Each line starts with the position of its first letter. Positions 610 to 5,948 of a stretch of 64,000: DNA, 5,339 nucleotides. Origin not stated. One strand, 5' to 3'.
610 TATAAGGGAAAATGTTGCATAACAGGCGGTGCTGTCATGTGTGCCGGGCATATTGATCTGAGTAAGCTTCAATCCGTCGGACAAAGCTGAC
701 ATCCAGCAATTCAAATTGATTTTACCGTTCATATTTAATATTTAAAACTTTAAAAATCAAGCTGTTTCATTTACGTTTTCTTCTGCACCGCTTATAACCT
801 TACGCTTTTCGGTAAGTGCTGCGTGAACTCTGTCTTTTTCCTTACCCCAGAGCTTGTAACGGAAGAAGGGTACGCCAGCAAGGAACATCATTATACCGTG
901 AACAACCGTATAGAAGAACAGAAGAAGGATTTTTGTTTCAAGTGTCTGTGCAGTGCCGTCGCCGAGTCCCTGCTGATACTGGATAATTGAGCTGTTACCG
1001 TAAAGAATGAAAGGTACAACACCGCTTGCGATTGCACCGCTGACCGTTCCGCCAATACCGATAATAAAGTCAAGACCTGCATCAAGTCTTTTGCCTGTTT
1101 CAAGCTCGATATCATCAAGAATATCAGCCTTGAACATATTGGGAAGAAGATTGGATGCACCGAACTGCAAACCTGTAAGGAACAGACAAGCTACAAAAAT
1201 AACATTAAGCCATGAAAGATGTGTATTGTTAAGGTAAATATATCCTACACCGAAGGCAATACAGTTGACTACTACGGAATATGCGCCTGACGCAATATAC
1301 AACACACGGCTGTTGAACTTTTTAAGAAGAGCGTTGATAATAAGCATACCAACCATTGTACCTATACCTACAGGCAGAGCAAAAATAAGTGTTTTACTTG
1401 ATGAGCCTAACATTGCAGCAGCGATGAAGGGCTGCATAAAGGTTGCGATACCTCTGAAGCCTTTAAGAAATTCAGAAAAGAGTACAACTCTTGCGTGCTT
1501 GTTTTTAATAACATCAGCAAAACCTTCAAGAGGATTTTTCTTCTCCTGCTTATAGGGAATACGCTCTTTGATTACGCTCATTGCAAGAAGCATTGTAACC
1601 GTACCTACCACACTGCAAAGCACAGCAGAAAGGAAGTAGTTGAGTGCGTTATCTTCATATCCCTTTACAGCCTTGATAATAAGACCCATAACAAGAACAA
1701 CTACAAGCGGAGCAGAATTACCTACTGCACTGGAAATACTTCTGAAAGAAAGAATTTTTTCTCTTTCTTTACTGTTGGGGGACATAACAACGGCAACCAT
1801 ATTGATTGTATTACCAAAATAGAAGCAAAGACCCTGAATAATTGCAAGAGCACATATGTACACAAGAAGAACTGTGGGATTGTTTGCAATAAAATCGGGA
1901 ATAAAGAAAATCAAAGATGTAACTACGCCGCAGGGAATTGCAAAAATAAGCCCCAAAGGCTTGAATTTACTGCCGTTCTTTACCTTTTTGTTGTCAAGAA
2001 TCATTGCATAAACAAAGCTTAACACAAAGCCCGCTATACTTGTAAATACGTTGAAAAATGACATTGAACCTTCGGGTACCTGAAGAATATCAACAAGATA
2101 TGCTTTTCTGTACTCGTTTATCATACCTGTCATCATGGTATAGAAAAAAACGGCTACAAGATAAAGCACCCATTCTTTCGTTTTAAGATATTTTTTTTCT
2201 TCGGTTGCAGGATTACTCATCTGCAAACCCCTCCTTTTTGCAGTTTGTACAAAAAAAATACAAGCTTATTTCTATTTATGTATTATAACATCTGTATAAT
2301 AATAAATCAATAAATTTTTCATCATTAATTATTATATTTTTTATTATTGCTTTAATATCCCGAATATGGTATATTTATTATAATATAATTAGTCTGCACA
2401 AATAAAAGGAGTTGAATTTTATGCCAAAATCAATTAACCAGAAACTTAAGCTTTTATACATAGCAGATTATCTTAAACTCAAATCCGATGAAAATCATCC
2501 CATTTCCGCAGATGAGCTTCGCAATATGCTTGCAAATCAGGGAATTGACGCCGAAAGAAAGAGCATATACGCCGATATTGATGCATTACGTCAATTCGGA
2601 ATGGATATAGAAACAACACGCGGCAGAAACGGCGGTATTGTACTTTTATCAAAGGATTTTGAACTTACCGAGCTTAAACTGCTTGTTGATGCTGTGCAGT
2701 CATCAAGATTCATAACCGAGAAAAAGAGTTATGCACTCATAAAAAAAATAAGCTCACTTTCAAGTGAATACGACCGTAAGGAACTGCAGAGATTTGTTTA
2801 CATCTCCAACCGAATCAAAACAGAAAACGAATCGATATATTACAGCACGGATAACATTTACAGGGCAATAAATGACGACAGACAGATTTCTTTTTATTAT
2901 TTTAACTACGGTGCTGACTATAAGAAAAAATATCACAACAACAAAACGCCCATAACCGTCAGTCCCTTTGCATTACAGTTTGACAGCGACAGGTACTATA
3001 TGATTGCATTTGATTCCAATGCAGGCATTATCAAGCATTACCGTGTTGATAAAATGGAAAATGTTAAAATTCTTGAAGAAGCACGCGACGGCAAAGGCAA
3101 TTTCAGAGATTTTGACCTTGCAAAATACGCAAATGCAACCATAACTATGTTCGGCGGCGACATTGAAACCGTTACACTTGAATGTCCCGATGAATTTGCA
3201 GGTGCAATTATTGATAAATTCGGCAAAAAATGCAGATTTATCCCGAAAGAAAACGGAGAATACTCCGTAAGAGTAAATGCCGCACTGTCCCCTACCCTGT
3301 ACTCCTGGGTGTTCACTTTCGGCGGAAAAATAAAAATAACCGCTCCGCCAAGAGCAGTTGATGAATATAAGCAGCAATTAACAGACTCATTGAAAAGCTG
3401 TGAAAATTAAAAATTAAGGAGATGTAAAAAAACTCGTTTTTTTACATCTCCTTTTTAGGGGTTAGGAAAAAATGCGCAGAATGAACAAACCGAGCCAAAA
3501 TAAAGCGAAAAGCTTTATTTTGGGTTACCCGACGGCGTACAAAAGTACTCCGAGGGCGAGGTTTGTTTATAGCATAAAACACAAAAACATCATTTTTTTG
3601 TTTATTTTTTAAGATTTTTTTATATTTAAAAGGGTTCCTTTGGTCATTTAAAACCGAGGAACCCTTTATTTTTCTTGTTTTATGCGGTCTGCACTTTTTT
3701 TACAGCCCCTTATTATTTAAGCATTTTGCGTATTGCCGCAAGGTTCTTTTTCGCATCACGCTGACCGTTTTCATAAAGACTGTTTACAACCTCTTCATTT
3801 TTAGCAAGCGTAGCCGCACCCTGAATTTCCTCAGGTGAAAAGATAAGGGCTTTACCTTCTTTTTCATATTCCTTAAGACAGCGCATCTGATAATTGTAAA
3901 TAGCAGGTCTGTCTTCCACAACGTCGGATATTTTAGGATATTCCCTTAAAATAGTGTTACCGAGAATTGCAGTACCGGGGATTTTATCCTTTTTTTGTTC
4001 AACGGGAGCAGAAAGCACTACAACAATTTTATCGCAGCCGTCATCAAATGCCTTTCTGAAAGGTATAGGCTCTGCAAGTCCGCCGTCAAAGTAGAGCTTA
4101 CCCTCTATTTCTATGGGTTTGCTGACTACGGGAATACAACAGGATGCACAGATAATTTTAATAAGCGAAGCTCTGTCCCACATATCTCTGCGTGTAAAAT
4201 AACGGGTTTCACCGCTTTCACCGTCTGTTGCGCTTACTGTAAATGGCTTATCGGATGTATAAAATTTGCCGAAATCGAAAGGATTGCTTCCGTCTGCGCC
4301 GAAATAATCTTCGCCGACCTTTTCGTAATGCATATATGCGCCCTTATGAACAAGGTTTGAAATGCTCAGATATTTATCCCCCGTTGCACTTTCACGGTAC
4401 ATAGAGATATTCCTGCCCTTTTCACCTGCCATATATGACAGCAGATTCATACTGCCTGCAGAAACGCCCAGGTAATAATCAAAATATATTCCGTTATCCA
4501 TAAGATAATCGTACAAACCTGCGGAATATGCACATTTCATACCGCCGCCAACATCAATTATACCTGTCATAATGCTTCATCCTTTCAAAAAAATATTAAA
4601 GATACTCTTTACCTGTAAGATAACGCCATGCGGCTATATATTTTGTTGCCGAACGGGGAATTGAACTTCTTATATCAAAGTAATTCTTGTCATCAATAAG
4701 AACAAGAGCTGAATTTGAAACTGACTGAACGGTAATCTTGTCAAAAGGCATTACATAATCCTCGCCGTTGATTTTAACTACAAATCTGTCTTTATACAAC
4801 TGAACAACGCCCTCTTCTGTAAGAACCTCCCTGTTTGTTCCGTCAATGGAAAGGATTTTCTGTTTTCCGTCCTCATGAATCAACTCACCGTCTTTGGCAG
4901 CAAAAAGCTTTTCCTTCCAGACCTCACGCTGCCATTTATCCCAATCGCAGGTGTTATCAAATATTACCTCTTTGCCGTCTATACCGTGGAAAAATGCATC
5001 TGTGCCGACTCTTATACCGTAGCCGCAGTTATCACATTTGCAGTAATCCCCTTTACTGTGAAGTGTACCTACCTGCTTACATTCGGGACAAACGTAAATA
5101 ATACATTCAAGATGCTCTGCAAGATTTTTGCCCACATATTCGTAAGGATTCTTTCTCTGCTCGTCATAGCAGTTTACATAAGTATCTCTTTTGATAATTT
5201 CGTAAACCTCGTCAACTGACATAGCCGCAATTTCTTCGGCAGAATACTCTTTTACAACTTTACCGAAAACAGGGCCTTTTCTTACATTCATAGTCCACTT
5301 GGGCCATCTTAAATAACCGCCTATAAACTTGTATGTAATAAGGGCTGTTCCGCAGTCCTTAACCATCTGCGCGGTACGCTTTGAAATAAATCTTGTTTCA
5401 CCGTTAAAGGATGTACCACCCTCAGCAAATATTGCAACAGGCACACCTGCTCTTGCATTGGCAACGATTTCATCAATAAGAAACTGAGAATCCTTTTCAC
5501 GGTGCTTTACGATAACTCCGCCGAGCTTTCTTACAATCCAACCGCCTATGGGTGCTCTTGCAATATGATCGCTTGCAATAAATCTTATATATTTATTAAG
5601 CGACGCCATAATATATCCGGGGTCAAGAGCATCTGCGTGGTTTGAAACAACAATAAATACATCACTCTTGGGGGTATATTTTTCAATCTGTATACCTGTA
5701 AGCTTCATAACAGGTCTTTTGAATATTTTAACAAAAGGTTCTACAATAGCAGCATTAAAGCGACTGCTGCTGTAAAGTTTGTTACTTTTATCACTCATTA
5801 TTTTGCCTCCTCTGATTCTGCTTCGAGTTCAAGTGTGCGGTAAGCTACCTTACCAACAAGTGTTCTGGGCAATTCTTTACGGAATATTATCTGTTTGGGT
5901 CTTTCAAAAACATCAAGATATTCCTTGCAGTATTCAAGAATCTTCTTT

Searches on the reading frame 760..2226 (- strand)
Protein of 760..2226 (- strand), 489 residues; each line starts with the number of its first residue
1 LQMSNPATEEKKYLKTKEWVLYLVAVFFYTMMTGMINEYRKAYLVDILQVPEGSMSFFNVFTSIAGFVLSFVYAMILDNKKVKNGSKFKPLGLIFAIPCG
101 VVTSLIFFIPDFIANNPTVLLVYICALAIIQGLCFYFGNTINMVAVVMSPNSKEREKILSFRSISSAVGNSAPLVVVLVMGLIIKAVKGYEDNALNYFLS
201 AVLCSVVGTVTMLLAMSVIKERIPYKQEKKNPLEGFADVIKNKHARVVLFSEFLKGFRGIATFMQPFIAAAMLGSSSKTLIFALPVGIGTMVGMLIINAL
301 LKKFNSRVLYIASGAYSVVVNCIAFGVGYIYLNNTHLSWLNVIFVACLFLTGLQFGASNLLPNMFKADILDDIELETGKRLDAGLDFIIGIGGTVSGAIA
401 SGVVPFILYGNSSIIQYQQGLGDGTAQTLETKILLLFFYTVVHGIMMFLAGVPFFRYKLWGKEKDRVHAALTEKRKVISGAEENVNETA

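Call 69: search_protein_families(library=pfam, proteins=[window:760-2226:-], max_evalue=0.00001)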
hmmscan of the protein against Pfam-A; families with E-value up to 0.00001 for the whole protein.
window:760-2226:- (489 aa): 1 family
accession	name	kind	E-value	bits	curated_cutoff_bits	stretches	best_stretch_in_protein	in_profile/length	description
PF13347.12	MFS_2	-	6.8e-30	104.4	27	1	22-459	2-425/427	MFS/sugar transport protein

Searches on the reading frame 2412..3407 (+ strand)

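Call 69: search_protein_families(library=pfam, proteins=[window:2412-3407:+], max_evalue=0.00001)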
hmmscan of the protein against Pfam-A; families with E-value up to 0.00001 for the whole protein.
window:2412-3407:+ (332 aa): 2 families
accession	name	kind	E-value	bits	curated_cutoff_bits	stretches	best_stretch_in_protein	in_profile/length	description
PF13280.12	WYL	-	6.5e-11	42.5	21.8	1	147-220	4-70/70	WYL domain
PF25583.1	WCX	-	1.8e-06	28.6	23.9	1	252-324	3-73/76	WCX domain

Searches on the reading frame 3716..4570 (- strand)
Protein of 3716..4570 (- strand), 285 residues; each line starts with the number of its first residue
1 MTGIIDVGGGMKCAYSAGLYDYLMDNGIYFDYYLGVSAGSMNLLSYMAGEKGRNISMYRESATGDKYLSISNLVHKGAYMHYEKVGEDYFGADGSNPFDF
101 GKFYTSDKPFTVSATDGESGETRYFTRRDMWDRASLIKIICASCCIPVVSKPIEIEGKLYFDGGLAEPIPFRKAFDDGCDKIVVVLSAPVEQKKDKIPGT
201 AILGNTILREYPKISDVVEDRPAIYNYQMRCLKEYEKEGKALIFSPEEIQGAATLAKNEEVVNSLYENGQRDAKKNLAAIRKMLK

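Call 69: search_protein_families(library=pfam, proteins=[window:3716-4570:-], max_evalue=0.00001)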
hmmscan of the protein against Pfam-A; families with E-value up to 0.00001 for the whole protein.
window:3716-4570:- (285 aa): 2 families
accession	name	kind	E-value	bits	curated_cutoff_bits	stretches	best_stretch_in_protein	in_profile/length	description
PF01734.28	Patatin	-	3e-22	80.2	27.7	1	8-174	5-190/191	Patatin-like phospholipase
PF19890.4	DUF6363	-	3.2e-12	46.5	26.4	1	211-284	1-74/75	Domain of unknown function (DUF6363)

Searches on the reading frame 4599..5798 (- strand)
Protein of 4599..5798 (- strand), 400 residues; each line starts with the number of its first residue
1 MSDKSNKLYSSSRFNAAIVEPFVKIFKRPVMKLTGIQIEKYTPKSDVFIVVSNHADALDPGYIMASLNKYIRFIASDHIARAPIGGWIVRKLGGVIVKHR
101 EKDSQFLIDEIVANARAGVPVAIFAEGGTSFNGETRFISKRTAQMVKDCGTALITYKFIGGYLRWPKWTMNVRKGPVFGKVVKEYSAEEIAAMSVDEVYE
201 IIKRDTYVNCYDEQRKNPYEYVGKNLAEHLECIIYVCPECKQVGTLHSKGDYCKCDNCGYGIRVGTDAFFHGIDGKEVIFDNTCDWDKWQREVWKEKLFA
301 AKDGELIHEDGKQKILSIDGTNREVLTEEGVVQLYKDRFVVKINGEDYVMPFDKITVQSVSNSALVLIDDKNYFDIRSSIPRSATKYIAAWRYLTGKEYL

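Call 69: search_protein_families(library=pfam, proteins=[window:4599-5798:-], max_evalue=0.00001)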
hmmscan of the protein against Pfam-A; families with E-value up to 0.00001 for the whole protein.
window:4599-5798:- (400 aa): 1 family
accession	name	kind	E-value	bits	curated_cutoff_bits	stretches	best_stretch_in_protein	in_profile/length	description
PF01553.26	Acyltransferase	-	7.3e-15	55.4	23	1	39-154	7-127/132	Acyltransferase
